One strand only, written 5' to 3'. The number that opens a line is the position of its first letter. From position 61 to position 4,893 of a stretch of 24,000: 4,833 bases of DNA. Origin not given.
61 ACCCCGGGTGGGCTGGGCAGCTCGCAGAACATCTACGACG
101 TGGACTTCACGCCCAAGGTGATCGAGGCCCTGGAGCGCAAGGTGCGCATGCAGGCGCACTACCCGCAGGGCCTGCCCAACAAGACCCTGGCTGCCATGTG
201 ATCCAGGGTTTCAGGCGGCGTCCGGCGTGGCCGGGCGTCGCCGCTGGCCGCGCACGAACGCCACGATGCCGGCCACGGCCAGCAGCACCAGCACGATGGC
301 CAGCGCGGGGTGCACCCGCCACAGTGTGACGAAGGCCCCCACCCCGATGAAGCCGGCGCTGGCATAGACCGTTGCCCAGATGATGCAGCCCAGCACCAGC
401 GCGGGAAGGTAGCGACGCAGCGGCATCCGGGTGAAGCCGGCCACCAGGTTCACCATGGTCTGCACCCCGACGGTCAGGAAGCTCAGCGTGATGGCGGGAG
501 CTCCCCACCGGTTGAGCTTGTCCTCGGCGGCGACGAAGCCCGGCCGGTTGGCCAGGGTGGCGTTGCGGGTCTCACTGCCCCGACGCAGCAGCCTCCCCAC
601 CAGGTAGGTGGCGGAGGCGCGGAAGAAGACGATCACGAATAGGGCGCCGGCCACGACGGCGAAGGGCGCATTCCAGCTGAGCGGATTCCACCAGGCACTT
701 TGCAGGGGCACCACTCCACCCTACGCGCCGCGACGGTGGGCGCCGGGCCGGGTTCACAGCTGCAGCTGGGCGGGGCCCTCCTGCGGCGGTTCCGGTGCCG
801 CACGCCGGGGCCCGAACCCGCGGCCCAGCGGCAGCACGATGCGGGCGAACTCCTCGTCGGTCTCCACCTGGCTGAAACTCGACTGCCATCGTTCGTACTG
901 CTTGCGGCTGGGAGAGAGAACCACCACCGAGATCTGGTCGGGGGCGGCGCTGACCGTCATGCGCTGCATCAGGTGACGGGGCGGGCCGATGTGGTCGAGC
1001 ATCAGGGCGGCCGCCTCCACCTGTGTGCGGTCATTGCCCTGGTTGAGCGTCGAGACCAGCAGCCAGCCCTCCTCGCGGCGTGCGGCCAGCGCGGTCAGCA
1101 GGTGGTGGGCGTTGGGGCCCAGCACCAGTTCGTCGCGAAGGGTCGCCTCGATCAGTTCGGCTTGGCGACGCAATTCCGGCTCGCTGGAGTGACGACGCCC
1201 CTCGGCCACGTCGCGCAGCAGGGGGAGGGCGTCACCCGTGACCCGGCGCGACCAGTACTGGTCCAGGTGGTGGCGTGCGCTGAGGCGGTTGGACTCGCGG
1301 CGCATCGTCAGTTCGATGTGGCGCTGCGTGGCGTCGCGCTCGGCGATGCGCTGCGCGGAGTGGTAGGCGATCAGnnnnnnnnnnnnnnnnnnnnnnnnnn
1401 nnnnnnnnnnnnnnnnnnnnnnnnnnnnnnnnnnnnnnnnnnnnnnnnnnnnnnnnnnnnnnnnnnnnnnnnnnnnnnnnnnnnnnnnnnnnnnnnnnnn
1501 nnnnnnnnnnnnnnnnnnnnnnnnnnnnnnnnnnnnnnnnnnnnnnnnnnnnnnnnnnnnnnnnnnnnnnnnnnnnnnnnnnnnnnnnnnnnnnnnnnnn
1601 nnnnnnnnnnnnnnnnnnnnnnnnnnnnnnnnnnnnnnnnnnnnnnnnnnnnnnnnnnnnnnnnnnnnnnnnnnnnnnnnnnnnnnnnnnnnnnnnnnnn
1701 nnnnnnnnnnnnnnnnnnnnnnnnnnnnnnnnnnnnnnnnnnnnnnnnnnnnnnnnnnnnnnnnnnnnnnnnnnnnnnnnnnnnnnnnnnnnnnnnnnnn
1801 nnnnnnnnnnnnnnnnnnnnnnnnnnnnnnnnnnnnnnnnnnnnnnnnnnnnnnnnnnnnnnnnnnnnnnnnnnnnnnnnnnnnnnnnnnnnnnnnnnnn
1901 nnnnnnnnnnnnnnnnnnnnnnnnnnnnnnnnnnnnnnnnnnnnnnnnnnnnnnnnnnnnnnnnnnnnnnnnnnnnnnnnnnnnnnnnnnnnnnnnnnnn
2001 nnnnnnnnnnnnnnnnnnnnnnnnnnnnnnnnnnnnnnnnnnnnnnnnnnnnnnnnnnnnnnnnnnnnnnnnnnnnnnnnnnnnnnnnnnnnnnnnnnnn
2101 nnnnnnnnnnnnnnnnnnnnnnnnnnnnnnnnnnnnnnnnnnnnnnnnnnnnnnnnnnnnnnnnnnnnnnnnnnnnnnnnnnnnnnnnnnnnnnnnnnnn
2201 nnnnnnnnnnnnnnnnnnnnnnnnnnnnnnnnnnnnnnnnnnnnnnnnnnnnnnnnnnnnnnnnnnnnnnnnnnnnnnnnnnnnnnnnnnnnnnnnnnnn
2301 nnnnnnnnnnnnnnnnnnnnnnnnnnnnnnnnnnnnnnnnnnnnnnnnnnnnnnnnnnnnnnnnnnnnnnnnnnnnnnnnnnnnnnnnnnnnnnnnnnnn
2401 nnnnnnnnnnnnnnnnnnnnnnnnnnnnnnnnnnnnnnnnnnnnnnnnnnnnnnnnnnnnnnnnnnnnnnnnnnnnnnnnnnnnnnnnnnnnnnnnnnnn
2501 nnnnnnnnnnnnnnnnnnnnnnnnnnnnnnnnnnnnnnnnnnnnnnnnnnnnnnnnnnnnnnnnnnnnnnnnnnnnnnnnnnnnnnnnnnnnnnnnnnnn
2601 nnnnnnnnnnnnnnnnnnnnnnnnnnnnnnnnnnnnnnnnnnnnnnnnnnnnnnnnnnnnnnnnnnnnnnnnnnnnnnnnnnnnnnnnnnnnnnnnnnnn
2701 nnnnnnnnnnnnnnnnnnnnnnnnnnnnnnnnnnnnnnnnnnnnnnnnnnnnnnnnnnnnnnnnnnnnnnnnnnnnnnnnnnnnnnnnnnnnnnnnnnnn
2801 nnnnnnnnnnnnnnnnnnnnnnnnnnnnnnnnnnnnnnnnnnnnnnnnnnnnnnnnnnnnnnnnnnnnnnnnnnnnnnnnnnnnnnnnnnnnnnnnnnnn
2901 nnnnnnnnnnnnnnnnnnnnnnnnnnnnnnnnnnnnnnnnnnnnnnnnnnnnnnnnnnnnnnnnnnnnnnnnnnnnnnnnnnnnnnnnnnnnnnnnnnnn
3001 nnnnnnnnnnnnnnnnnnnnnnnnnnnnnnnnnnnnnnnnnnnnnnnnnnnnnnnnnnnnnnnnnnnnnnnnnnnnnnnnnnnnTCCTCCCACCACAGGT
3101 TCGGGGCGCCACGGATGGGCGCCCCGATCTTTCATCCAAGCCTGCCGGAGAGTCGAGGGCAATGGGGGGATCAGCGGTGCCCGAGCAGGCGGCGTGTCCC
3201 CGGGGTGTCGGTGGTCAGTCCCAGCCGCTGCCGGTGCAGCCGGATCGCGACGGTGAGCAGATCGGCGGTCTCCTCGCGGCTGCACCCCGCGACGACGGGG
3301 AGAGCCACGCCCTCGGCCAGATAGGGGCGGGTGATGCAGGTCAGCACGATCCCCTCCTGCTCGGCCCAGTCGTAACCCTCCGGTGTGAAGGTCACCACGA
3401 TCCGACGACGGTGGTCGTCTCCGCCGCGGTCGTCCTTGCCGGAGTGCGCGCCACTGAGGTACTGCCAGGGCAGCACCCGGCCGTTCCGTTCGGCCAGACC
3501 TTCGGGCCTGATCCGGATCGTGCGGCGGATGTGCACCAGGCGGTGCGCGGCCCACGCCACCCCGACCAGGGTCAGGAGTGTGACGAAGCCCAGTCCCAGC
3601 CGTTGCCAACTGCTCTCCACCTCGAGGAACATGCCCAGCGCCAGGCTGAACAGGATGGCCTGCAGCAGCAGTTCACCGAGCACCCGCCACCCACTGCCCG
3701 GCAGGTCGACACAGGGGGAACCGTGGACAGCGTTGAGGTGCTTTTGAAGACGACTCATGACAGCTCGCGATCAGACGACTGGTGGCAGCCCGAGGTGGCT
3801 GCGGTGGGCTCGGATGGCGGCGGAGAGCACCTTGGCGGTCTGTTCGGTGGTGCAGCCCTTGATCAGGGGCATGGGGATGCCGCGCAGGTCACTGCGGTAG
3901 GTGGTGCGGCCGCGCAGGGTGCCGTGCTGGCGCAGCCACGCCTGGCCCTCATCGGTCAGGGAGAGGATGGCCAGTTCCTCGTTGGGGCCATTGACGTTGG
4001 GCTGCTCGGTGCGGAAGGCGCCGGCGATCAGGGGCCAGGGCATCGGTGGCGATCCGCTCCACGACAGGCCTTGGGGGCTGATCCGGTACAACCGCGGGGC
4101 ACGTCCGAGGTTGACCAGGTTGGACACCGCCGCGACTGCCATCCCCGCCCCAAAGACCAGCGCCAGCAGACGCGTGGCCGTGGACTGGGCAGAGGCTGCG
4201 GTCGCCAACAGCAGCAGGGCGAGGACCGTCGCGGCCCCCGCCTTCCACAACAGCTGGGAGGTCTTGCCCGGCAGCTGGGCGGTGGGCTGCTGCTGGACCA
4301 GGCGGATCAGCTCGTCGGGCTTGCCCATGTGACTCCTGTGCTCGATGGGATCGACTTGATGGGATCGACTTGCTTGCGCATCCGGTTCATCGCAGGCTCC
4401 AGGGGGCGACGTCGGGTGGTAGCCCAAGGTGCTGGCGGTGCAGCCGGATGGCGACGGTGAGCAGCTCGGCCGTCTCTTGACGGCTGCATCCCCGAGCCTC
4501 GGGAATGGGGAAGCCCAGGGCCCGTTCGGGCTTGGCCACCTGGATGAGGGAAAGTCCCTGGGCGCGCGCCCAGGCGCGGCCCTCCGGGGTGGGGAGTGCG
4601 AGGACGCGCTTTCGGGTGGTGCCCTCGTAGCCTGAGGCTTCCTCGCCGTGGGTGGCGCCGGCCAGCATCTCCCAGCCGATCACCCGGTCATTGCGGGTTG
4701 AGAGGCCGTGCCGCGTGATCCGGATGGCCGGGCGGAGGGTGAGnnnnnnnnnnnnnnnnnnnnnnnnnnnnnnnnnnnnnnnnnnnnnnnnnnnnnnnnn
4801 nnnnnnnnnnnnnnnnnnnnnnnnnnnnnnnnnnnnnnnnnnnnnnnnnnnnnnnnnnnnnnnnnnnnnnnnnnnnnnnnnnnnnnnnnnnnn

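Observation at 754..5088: Candidate uncharacterised membrane signalling/envelope locus: three tandem 2-TM paralogues, a dual-module histidine kinase and DedA, all co-directional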

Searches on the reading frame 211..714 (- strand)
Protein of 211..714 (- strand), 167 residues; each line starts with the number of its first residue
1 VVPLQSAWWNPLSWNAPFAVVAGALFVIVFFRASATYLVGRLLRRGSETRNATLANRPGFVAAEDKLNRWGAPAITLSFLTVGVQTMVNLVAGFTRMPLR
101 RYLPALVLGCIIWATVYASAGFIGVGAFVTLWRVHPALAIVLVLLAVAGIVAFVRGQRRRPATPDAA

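Call 5: search_protein_families(library=pfam, proteins=[window:211-714:-], max_evalue=0.1)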
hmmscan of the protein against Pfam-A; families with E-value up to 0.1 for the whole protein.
window:211-714:- (167 aa): 1 family
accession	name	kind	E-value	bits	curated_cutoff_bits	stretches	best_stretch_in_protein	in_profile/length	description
PF09335.16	VTT_dom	-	2.1e-12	48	33.9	1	23-121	21-121/123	VTT domain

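Call 7: search_protein_families(library=ncbifam, proteins=[window:211-714:-], max_evalue=0.1)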
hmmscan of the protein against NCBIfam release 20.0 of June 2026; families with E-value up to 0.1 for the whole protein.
window:211-714:- (167 aa): 4 families
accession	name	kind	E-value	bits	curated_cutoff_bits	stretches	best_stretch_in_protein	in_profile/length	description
NF008102.0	PRK10847.1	equivalog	6.7e-06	26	236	1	35-159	88-213/219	DedA family protein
NF052604.1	UndecprPTUtpABac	equivalog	0.0018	18.4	250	1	60-122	93-155/198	undecaprenyl phosphate transporter UptA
NF011428.0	PRK14856.1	equivalog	0.034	12.9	639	1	77-129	189-240/438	sodium/proton antiporter NhaA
NF052605.1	UndecprPTUptAStph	equivalog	0.07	13.1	300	1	62-148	100-187/197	undecaprenyl phosphate transporter UptA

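Call 57: search_protein_families(library=padloc, proteins=[window:211-711:-], max_evalue=0.01)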
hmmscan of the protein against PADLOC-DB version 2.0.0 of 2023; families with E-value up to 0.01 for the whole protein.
window:211-711:- (166 aa): 0 families

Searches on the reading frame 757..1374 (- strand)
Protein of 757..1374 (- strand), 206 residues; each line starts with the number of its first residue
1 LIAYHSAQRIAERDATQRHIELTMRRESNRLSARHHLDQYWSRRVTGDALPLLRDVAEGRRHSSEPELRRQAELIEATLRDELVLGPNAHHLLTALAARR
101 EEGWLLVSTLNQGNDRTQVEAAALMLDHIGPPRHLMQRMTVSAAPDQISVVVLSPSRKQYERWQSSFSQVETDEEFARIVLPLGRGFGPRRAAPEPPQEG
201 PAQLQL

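Call 73: search_protein_families(library=pfam, proteins=[window:757-1374:-], max_evalue=5)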
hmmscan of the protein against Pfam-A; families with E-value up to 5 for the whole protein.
seq(206 aa): 0 families

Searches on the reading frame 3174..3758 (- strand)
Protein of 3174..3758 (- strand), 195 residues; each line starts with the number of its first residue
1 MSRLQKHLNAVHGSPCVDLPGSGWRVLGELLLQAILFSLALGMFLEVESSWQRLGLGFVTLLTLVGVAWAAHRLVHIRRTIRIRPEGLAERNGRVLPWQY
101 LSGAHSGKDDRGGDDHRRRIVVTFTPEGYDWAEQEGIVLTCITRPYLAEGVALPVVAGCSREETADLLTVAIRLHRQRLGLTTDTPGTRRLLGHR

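Call 5: search_protein_families(library=pfam, proteins=[window:3174-3758:-], max_evalue=0.1)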
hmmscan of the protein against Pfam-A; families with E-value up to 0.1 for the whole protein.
window:3174-3758:- (195 aa): 0 families

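Call 7: search_protein_families(library=ncbifam, proteins=[window:3174-3758:-], max_evalue=0.1)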
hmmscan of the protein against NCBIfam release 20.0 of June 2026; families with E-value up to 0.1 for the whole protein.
window:3174-3758:- (195 aa): 0 families

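Call 57: search_protein_families(library=padloc, proteins=[window:3174-3758:-], max_evalue=0.01)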
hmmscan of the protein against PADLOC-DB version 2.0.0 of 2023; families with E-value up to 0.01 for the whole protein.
window:3174-3758:- (195 aa): 0 families

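Call 58: search_protein_families(library=phrogs, proteins=[window:3174-3758:-], max_evalue=0.01)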
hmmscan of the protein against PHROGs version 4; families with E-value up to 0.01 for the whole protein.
window:3174-3758:- (195 aa): 0 families

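Call 94: search_protein_families(library=ncbifam, proteins=[window:3174-3758:-], max_evalue=1)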
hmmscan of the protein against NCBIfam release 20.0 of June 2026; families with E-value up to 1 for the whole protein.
window:3174-3758:- (195 aa): 0 families

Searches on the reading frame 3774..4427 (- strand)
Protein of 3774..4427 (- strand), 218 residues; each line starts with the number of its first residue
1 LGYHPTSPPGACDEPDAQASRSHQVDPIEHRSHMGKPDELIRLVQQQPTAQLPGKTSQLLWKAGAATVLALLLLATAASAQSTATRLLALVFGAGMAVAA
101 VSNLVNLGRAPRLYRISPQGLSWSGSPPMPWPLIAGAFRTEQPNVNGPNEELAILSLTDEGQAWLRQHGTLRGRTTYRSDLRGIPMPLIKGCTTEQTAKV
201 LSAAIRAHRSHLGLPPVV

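Call 5: search_protein_families(library=pfam, proteins=[window:3774-4427:-], max_evalue=0.1)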
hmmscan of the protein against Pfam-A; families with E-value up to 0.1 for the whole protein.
window:3774-4427:- (218 aa): 0 families

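Call 7: search_protein_families(library=ncbifam, proteins=[window:3774-4427:-], max_evalue=0.1)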
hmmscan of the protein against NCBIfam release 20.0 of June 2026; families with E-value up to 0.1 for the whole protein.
window:3774-4427:- (218 aa): 1 family
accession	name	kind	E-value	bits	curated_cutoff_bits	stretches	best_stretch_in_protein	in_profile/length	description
NF049986.1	memb_Rv1678_C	equivalog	0.0016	18.3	50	1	63-112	10-59/95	Rv1678 family membrane protein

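Call 57: search_protein_families(library=padloc, proteins=[window:3774-4328:-], max_evalue=0.01)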
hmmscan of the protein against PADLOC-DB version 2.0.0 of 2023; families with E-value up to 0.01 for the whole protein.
window:3774-4328:- (185 aa): 0 families

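Call 58: search_protein_families(library=phrogs, proteins=[window:3774-4328:-], max_evalue=0.01)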
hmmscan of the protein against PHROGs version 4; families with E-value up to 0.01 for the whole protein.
window:3774-4328:- (185 aa): 0 families

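Call 94: search_protein_families(library=ncbifam, proteins=[window:3774-4328:-], max_evalue=1)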
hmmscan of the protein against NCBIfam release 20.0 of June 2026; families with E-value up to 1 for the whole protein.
window:3774-4328:- (185 aa): 3 families
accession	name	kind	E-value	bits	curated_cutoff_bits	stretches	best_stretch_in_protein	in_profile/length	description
NF049986.1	memb_Rv1678_C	equivalog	0.0012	18.8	50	1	30-79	10-59/95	Rv1678 family membrane protein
NF002888.0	PRK03359.1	subfamily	0.22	10.9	219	1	4-70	81-145/256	putative electron transfer flavoprotein FixA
NF035925.1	Geo26A_fam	subfamily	0.44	10.3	40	1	29-74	138-183/197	geobacillin-26 family protein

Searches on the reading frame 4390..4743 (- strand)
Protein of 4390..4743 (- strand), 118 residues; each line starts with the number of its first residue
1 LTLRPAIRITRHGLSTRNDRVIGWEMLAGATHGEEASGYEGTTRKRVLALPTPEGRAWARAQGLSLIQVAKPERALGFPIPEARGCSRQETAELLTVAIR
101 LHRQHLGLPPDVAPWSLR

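Call 40: predict_structure(alignment_id=A4)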
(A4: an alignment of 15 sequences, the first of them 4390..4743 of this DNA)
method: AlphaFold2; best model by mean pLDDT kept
length: 118 residues; sequences in the alignment: 15
mean_pLDDT: 86.0   pTM: 0.80
mean pLDDT of the five models: 86.0, 85.7, 84.4, 84.3, 82.0
residues with pLDDT >= 90: 68; 70-90: 34; 50-70: 13; < 50: 3
segments of 3 or more residues with pLDDT < 50: none
pLDDT, mean of each block of 10 residues (from residue 1): 74 84 95 73 81 94 89 86 91 95 93 75
secondary structure, 60 per line:
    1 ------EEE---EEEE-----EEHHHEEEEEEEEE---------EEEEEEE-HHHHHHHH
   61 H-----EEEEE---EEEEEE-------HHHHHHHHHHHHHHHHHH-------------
elements in order: E7-9 E13-16 E27-35 E45-51 H53-61 E67-71 E75-80 H88-105

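Call 42: fold_search(model_id=the predicted structure, library=pdb)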
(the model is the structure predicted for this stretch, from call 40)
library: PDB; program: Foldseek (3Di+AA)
matches with E <= 10: 282; with E <= 0.001: 0
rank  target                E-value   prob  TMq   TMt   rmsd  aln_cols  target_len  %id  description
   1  8wx0_B                2.7e-01  0.08  0.18  0.05  15.9       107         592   10  PNPase of M.tuberculosis with its RNA substrate (released 2024-07-03)
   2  9gmt_A                4.9e-01  0.06  0.18  0.05  16.1       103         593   11  Mtb PNPase Rv2783c Mutant L328F (released 2025-06-25)
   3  9z0w_B                7.0e-01  0.04  0.16  0.10  11.2       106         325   10  Crystal structure of Neisseria gonorrhoeae penicillin-binding protein 2 from strain FA19 containing six resistance mut (released 2026-03-04)
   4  4xuu_C                7.5e-01  0.15  0.32  0.26   8.7       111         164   11  The hSac2 domain from human phosphoinositide phosphatase Sac2 (released 2015-02-25)
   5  2plg_A                9.5e-01  0.06  0.20  0.16  13.4       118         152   14  Crystal structure of T110839 protein from Synechococcus elongatus (released 2007-05-01)
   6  3lpx_A                1.2e+00  0.06  0.21  0.08   7.9        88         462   14  Crystal structure of GyrA (released 2011-02-16)
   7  5x11_D                1.4e+00  0.03  0.15  0.11  19.9        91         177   18  Crystal structure of Bacillus subtilis PadR in complex with operator DNA (released 2017-11-22)
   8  1rzx_A                1.5e+00  0.08  0.26  0.29   6.7        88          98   14  Crystal Structure of a Par-6 PDZ-peptide Complex (released 2004-01-27)
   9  2uzr                  1.5e+00  0.07  0.21  0.21   9.3       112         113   14  A transforming mutation in the pleckstrin homology domain of AKT1 in cancer (AKT1-PH_E17K) (released 2007-07-17)
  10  2od0_A                1.7e+00  0.10  0.27  0.30  12.2       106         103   11  The crystal structure of gene product VP1028 from Vibrio parahaemolyticus (released 2007-01-23)
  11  1v61_MODEL_1_A        1.8e+00  0.05  0.21  0.19  12.1       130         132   11  Solution Structure of the Pleckstrin Homology Domain of alpha-Pix (released 2004-05-26)
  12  9gmt_B                1.8e+00  0.05  0.20  0.07  13.2        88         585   14  Mtb PNPase Rv2783c Mutant L328F (released 2025-06-25)
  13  8ro2_C                1.8e+00  0.04  0.19  0.04  11.7       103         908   13  Integrative Structure of the human intron lariat Spliceosome (ILS'') (released 2024-09-18)
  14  5xam_A                1.9e+00  0.08  0.27  0.06   9.7        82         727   20  Crystal structure of SecDF in I form at 4 A resolution (released 2017-05-17)
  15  2uvm                  1.9e+00  0.06  0.21  0.21   9.4       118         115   13  Structure of PKBalpha PH domain in complex with a novel inositol headgroup surrogate, benzene 1,2,3,4-tetrakisphosphate (released 2007-04-17)
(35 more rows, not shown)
